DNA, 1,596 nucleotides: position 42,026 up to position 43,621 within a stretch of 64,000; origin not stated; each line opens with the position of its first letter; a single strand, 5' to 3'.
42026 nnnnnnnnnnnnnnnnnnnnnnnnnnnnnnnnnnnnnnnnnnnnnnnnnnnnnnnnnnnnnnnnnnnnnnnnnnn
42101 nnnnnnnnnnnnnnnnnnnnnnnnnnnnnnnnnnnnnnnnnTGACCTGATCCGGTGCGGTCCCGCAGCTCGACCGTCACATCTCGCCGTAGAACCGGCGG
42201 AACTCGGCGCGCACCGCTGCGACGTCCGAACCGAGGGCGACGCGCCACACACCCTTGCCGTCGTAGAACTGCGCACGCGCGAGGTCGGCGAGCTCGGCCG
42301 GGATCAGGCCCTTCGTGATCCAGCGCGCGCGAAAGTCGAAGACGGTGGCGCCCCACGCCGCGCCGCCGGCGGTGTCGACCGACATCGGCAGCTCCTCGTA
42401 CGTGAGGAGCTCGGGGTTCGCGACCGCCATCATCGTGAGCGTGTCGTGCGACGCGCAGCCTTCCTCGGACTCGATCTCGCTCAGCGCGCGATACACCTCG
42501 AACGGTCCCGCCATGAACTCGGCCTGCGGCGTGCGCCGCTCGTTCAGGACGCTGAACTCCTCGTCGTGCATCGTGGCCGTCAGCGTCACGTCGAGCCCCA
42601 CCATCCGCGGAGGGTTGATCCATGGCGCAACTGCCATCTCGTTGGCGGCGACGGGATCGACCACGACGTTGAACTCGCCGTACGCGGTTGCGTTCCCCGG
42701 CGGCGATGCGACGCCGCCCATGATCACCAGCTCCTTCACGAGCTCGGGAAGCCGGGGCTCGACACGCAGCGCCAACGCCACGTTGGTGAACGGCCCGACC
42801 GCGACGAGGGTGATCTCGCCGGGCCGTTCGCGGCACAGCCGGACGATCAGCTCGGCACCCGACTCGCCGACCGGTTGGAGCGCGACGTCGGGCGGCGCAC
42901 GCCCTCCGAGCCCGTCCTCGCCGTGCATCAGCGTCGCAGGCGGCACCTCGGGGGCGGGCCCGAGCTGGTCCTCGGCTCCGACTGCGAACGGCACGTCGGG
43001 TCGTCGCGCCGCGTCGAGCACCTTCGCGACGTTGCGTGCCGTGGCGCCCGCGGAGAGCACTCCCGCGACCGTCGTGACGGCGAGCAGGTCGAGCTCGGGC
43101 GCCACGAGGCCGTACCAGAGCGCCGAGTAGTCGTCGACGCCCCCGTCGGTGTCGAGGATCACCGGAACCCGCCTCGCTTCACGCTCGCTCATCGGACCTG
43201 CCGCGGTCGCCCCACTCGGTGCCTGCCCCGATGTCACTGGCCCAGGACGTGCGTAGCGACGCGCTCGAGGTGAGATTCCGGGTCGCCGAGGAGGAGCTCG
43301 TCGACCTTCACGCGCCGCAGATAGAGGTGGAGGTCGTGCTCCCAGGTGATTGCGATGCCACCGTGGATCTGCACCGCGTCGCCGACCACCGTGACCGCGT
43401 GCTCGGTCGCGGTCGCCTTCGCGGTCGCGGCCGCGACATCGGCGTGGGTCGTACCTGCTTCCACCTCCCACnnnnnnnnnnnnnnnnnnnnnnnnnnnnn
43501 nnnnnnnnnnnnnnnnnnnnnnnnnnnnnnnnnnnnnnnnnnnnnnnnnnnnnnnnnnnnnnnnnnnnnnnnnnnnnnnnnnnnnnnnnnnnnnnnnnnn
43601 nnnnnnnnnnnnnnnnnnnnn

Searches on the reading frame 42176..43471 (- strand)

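Call 36: search_protein_families(library=pfam, proteins=[window:42176-43471:-], max_evalue=0.00001)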
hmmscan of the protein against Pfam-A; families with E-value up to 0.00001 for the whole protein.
window:42176-43471:- (431 aa): 1 family
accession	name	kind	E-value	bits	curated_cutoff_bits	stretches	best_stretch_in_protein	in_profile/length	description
PF01156.24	IU_nuc_hydro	-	8.6e-72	242.7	34.2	1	104-385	1-279/297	Inosine-uridine preferring nucleoside hydrolase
